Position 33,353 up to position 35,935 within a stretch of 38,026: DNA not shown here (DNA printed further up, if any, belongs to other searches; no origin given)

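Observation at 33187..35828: AT-rich segment after dnaX encoding a lone HsdM-like protein with a lost catalytic motif and a long coiled-coil tail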

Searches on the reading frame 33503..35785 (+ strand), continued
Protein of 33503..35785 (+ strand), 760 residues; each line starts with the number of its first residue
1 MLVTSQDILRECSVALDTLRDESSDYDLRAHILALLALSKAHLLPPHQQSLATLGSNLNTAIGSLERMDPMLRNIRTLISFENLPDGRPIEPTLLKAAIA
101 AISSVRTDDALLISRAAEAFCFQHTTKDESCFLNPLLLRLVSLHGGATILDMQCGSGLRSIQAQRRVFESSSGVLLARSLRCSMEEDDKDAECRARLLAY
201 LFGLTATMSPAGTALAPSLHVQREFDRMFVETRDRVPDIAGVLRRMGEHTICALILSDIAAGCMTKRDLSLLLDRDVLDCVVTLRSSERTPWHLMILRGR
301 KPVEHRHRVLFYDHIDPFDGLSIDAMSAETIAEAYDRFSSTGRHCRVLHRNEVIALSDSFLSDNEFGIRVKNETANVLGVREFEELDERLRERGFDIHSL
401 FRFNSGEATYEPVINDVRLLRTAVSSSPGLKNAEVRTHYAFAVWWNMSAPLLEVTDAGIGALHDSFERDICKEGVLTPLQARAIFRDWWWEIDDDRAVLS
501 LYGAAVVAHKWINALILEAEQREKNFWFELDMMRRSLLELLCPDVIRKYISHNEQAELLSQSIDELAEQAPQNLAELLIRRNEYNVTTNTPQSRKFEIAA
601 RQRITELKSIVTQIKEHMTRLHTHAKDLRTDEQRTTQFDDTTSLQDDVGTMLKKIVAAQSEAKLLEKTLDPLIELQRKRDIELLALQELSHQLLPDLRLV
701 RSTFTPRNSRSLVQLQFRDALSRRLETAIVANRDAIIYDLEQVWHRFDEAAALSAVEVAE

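Call 43: search_protein_families(library=ncbifam, proteins=[P0019, P0031, P0050, P0010, P0015], max_evalue=0.001)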
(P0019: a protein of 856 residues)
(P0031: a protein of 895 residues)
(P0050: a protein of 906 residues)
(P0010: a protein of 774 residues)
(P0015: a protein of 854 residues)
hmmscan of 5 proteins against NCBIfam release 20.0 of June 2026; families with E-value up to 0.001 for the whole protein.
P0019 (856 aa): 6 families
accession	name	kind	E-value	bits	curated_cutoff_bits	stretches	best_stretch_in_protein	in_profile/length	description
TIGR00497.1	hsdM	equivalog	2.1e-74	251.1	242.75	1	8-475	4-498/515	type I restriction-modification system subunit M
NF047738.1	antiphage_MADS2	equivalog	8.1e-22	77.3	720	2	136-227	271-356/654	methylation-associated defense system DNA methyltransferase MAD2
NF033452.1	BREX_1_MTaseX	exception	1.2e-06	26.6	500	1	281-443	506-671/1210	BREX-1 system adenine-specific DNA-methyltransferase PglX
TIGR03534.1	RF_mod_PrmC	equivalog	3.3e-06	26.8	199.1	1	190-294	76-168/253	peptide chain release factor N(5)-glutamine methyltransferase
TIGR01177.1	TIGR01177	hypoth_equivalog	2.9e-05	23.6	316.55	1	190-272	170-243/330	TIGR01177 family methyltransferase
TIGR02987.1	met_A_Alw26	exception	5.9e-05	22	353.5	1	179-293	1-123/523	Alw26I/Eco31I/Esp3I family type II restriction adenine-specific DNA-methyltransferase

P0031 (895 aa): 3 families
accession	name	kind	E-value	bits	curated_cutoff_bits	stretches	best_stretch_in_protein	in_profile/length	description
TIGR00497.1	hsdM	equivalog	2.4e-66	224.5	242.75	1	8-478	4-499/515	type I restriction-modification system subunit M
NF047738.1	antiphage_MADS2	equivalog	4e-23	81.6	720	2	136-229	268-355/654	methylation-associated defense system DNA methyltransferase MAD2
NF033452.1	BREX_1_MTaseX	exception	0.00032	18.7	500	1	283-441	507-668/1210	BREX-1 system adenine-specific DNA-methyltransferase PglX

P0050 (906 aa): 4 families
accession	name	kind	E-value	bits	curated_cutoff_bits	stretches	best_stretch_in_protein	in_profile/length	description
TIGR00497.1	hsdM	equivalog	5.1e-67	226.7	242.75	1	11-493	5-499/515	type I restriction-modification system subunit M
NF047738.1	antiphage_MADS2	equivalog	5.1e-18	64.7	720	2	176-250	292-363/654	methylation-associated defense system DNA methyltransferase MAD2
TIGR03534.1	RF_mod_PrmC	equivalog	6.3e-06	25.8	199.1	1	205-310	75-168/253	peptide chain release factor N(5)-glutamine methyltransferase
TIGR01177.1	TIGR01177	hypoth_equivalog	0.00035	20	316.55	0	207-317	171-267/330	TIGR01177 family methyltransferase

P0010 (774 aa): 2 families
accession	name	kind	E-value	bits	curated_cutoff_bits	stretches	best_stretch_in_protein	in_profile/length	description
NF045487.1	ASRP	equivalog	0.00021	20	300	1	585-720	349-486/593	archaea-specific SMC-related protein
NF053563.1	Rkd4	equivalog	0.00035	18.8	860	1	556-732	462-638/747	arcadin-4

P0015 (854 aa): 0 families

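Call 52: find_encoding_contigs(protein=P0002, flank=10000, max_places=2)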
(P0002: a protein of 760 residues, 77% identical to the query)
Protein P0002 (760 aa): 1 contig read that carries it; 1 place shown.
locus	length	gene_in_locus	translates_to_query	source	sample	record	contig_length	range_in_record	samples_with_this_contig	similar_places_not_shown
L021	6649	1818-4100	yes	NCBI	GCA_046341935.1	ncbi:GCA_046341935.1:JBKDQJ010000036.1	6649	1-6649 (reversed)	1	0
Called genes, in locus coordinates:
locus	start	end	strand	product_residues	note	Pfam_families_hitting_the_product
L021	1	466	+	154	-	?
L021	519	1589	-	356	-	PF01370:Epimerase, PF04321:RmlD_sub_bind (weak), PF16363:GDP_Man_Dehyd, PF01370:Epimerase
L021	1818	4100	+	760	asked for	-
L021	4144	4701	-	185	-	PF00625:Guanylate_kin, PF13671:AAA_33 (faint)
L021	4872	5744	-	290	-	PF03755:YicC-like_N, PF08340:YicC-like_C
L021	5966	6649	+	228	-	?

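Call 53: find_encoding_contigs(protein=P0007, flank=10000, max_places=2)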
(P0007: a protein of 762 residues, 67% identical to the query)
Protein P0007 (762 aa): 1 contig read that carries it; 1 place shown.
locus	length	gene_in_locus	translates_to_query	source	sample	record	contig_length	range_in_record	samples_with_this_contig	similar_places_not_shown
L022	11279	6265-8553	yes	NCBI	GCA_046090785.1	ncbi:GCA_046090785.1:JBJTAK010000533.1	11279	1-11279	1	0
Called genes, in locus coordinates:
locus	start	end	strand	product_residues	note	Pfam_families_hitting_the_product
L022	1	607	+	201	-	PF21419:RoxA-like_Cyt-c (faint)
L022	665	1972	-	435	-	-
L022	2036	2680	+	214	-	PF02660:G3P_acyltransf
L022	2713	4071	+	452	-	PF00171:Aldedh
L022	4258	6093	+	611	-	PF05496:RuvB_N (faint), PF13177:DNA_pol3_delta2, PF00004:AAA, PF07728:AAA_5 (weak), PF13401:AAA_22 (weak), PF22608:DNAX_ATPase_lid, PF12169:DNA_pol3_gamma3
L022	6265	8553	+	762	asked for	-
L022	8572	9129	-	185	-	PF00625:Guanylate_kin, PF13671:AAA_33 (faint)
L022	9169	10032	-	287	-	PF03755:YicC-like_N, PF08340:YicC-like_C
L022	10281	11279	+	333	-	PF25852:DUF6242_C (weak), PF15902:Sortilin-Vps10 (faint)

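Call 54: find_encoding_contigs(protein=P0006, flank=10000, max_places=2)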
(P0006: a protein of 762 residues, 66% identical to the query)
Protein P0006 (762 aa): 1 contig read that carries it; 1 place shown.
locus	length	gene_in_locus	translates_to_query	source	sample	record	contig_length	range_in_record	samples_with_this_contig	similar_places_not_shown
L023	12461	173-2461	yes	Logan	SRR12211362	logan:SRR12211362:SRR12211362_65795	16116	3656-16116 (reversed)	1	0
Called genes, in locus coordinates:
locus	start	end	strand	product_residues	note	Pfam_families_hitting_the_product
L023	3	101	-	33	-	?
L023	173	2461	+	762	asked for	-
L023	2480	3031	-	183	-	PF00625:Guanylate_kin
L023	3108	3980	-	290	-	PF03755:YicC-like_N, PF08340:YicC-like_C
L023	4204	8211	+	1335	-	PF25852:DUF6242_C (faint), PF15902:Sortilin-Vps10 (weak), PF18911:PKD_4 (weak), PF00801:PKD (weak), PF13385:Laminin_G_3, PF18962:Por_Secre_tail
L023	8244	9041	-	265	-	PF20582:UPF0758_N, PF04002:RadC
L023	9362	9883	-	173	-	PF12867:DinB_2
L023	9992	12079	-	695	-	-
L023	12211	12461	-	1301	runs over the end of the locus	?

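Call 56: predict_structure(alignment_id=A4)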
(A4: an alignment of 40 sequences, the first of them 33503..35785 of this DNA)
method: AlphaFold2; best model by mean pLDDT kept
length: 760 residues; sequences in the alignment: 40
mean_pLDDT: 86.5   pTM: 0.78
mean pLDDT of the five models: 86.5, 85.6, 84.5, 83.5, 82.6
residues with pLDDT >= 90: 417; 70-90: 272; 50-70: 54; < 50: 17
segments of 3 or more residues with pLDDT < 50: 358-372
pLDDT, mean of each block of 10 residues (from residue 1): 83 92 78 95 90 93 95 93 89 93 87 92 87 91 90 93 86 62 92 95 90 74 80 90 90 94 89 95 88 94 94 81 87 92 87 68 33 67 90 90 87 88 92 95 95 80 93 91 92 88 91 90 84 88 91 92 82 72 65 81 92 92 76 54 83 91 90 90 90 91 92 94 94 93 87 78
secondary structure, 60 per line:
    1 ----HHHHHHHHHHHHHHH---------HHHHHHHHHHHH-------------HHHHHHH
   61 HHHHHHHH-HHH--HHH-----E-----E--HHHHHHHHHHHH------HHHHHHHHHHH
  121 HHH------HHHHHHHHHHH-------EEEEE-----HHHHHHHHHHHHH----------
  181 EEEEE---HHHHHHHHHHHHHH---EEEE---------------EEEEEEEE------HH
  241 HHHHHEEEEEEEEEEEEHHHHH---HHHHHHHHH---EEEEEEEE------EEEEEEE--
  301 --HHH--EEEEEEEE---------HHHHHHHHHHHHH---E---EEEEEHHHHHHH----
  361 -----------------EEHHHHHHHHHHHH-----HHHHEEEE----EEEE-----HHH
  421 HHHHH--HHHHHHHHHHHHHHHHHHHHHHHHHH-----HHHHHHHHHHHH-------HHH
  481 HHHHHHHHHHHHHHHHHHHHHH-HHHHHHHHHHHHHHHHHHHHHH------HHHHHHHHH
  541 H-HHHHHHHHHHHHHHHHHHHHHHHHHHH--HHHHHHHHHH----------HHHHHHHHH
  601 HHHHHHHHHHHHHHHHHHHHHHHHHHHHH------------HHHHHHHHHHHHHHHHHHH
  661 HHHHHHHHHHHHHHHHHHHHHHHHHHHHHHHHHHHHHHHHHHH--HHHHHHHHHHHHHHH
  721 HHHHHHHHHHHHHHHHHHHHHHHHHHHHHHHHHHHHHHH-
elements in order (helices of 4 or more, strands of 3 or more residues): H5-19 H29-40 H54-68 H92-103 H110-123 H130-140 E148-152 H158-170 E181-185 H189-202 E206-209 E225-232 H239-245 E246-257 H258-262 H266-274 E278-285 E292-298 E308-315 H325-337 E345-349 H350-356 H380-391 H397-400 E401-404 E409-412 H418-425 H428-453 H459-470 H478-502 H504-525 H532-541 H543-569 H572-581 H592-629 H642-703 H706-759

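Call 60: fold_search(model_id=the predicted structure, library=pdb)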
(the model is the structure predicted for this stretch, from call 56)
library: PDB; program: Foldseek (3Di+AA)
matches with E <= 10: 1096; with E <= 0.001: 36
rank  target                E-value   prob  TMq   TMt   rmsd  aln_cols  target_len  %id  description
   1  3lkd_A                1.2e-11  1.00  0.37  0.58   6.6       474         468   14  Crystal Structure of the type I restriction-modification system methyltransferase subunit from Streptococcus thermophi (released 2010-02-09)
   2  7vs4_A                1.5e-11  1.00  0.40  0.60   7.9       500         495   14  Crystal structure of PacII_M1M2S-DNA(m6A)-SAH complex (released 2022-11-30)
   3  7vs4_B                5.6e-11  1.00  0.37  0.54   8.4       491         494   15  Crystal structure of PacII_M1M2S-DNA(m6A)-SAH complex (released 2022-11-30)
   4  3lkd_B                8.2e-11  1.00  0.37  0.56   6.8       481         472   14  Crystal Structure of the type I restriction-modification system methyltransferase subunit from Streptococcus thermophi (released 2010-02-09)
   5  7vru_B                1.8e-10  1.00  0.37  0.54   8.5       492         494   14  Crystal structure of PacII_M1M2S-DNA-SAH complex (released 2022-11-30)
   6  3khk_B                9.3e-10  1.00  0.36  0.53   7.6       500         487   13  Crystal structure of type-I restriction-modification system methylation subunit (MM_0429) from Methanosarchina mazei. (released 2010-01-19)
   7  2okc_A                1.1e-09  1.00  0.37  0.62   4.8       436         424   14  Crystal structure of Type I restriction enzyme StySJI M protein (NP_813429.1) from Bacteroides thetaiotaomicron VPI-54 (released 2007-01-30)
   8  2okc_B                2.3e-09  1.00  0.37  0.62   5.1       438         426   14  Crystal structure of Type I restriction enzyme StySJI M protein (NP_813429.1) from Bacteroides thetaiotaomicron VPI-54 (released 2007-01-30)
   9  3ufb                  9.5e-09  1.00  0.35  0.52   6.4       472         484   10  Crystal structure of a modification subunit of a putative type I restriction enzyme from Vibrio vulnificus YJ016 (released 2012-11-07)
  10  3khk_A                3.6e-08  1.00  0.34  0.51   8.3       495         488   12  Crystal structure of type-I restriction-modification system methylation subunit (MM_0429) from Methanosarchina mazei. (released 2010-01-19)
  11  7eew_A                3.2e-07  1.00  0.34  0.41   9.4       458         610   12  Crystal structure of the intact MTase from Vibrio vulnificus YJ016 in complex with the DNA-mimicking Ocr protein and t (released 2022-03-23)
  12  2f8l                  1.0e-06  1.00  0.26  0.52   7.8       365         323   13  Crystal structure of a putative class i s-adenosylmethionine-dependent methyltransferase (lmo1582) from listeria monocyt (released 2006-01-17)
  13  2y7c_B                4.6e-06  1.00  0.37  0.50   8.9       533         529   12  Atomic model of the Ocr-bound methylase complex from the Type I restriction-modification enzyme EcoKI (M2S1). Based on (released 2011-02-09)
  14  2ar0_B                1.6e-05  1.00  0.24  0.36  18.7       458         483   13  Crystal structure of Type I restriction enzyme EcoKI M protein (EC 2.1.1.72) (M.EcoKI) (released 2005-08-30)
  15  2ar0_A                1.7e-05  1.00  0.20  0.30  18.9       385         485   14  Crystal structure of Type I restriction enzyme EcoKI M protein (EC 2.1.1.72) (M.EcoKI) (released 2005-08-30)
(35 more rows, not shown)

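Call 74: search_dna_similar(query=window:33503-35785:+, collection=phages, mode=protein, max_evalue=0.001, max_rows=15)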
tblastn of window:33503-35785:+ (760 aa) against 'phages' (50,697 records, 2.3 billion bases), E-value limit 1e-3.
No match.

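Call 75: search_dna_similar(query=window:33503-35785:+, collection=plasmids, mode=protein, max_evalue=0.001, max_rows=15)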
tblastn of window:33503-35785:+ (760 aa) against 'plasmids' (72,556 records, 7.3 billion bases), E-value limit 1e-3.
No match.

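Call 84: find_related_loci(query=A2, collection=viral_contigs, flank=6000)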
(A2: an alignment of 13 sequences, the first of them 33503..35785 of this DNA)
Query A2 (760 aa) in viral_contigs; peptide patterns used: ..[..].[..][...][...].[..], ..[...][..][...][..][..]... (x = any residue, [..] = any of these).
84 stretches matched a pattern, but none encodes a relative of the query by tblastn (E <= 1e-3).

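Call 87: fold_search(model_id=the predicted structure, library=viral)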
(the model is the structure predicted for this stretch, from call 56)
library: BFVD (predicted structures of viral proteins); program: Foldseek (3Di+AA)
matches with E <= 10: 526; with E <= 0.001: 4
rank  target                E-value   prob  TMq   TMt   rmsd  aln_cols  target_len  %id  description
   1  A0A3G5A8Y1            8.5e-07  1.00  0.30  0.23  18.1       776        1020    8  site-specific DNA-methyltransferase (adenine-specific) [Hyperionvirus sp.]
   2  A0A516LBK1            2.4e-04  1.00  0.18  0.28  13.0       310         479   11  (no name in the UniProt tables at hand)
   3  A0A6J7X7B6            4.3e-04  1.00  0.21  0.31  21.3       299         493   14  AdoMet_MTases domain containing protein [uncultured Caudovirales phage]
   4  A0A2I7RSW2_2          4.3e-04  1.00  0.19  0.14  19.9       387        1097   12  (no name in the UniProt tables at hand)
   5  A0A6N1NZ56            1.1e-03  1.00  0.18  0.42   7.5       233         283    9  Spermidine synthase [Tupanvirus soda lake]
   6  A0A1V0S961            1.2e-03  1.00  0.18  0.38  11.4       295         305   11  Methyltransferase [Catovirus CTV1]
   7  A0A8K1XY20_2          2.0e-03  1.00  0.16  0.12  14.8       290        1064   13  (no name in the UniProt tables at hand)
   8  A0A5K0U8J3            2.6e-03  1.00  0.16  0.34   7.9       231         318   13  Class I SAM-dependent methyltransferase [Yasminevirus sp. GU-2018]
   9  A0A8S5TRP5            3.0e-03  1.00  0.16  0.37  10.3       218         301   12  site-specific DNA-methyltransferase (adenine-specific) (Fragment) [Siphoviridae sp. ctdjy6]
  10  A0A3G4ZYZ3            1.1e-02  0.99  0.16  0.41  13.6       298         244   10  Uncharacterized protein [Gaeavirus sp.]
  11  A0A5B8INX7            2.0e-02  0.44  0.08  0.09  34.4       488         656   10  Uncharacterized protein [Mimiviridae sp. ChoanoV1]
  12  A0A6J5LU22            2.2e-02  1.00  0.16  0.23   8.8       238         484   14  AdoMet_MTases domain containing protein [uncultured Caudovirales phage]
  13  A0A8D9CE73            2.7e-02  0.60  0.09  0.14  21.4       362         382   12  Uncharacterized protein [uncultured marine phage]
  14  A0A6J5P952            2.8e-02  0.75  0.11  0.13  23.3       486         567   12  AAA domain containing protein [uncultured Caudovirales phage]
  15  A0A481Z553            3.5e-02  1.00  0.13  0.24   4.6       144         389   13  Mycolic acid cyclopropane synthetase [Pithovirus LCPAC201]
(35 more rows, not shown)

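Call 90: search_protein_families(library=pfam, proteins=[L017:5840-6283:-, L017:6921-7289:-, L017:11639-12583:-, L017:10475-10720:+, L017:12526-12852:-, L001:11077-11280:+, L001:11637-12074:-, L010:10357-11409:+, L011:7601-8377:+], max_evalue=0.01)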
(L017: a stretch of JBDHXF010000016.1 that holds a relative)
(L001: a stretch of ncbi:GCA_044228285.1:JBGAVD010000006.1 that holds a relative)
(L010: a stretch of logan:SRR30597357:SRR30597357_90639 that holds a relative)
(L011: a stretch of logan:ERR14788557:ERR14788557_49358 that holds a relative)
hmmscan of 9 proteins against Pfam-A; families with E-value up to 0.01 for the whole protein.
L017:5840-6283:- (147 aa): 0 families

L017:6921-7289:- (122 aa): 0 families

L017:11639-12583:- (314 aa): 1 family
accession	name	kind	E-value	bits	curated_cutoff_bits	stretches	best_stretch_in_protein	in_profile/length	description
PF07751.16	Abi_2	-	2.9e-57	194.4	25.6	1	51-233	3-184/184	Abi-like protein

L017:10475-10720:+ (81 aa): 0 families

L017:12526-12852:- (108 aa): 0 families

L001:11077-11280:+ (67 aa): 0 families

L001:11637-12074:- (145 aa): 0 families

L010:10357-11409:+ (350 aa): 0 families

L011:7601-8377:+ (258 aa): 1 family
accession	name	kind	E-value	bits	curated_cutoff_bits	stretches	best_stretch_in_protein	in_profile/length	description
PF04250.19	DUF429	-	0.00066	19.9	23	1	36-177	21-164/214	Protein of unknown function (DUF429)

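Call 91: search_protein_families(library=padloc, proteins=[L017:5840-6283:-, L017:6921-7289:-, L017:11639-12583:-, L017:10475-10720:+, L017:12526-12852:-, L001:11077-11280:+, L001:11637-12074:-, L010:10357-11409:+, L011:7601-8377:+], max_evalue=0.001)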
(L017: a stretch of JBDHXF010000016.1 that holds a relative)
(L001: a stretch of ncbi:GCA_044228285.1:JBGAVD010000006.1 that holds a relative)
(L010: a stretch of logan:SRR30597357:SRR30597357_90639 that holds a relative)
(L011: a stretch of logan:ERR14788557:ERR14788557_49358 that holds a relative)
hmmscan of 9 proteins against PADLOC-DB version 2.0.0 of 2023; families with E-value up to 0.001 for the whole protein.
L017:5840-6283:- (147 aa): 0 families

L017:6921-7289:- (122 aa): 0 families

L017:11639-12583:- (314 aa): 1 family
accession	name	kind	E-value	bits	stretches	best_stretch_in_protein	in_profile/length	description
PDLC02344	AbiD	-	1.8e-75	252.2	1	21-309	3-273/277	AbiD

L017:10475-10720:+ (81 aa): 0 families

L017:12526-12852:- (108 aa): 0 families

L001:11077-11280:+ (67 aa): 0 families

L001:11637-12074:- (145 aa): 0 families

L010:10357-11409:+ (350 aa): 0 families

L011:7601-8377:+ (258 aa): 1 family
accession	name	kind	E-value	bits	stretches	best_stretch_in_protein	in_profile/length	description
PDLC05019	PDC-S44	-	0.00064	17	0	4-151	9-143/259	-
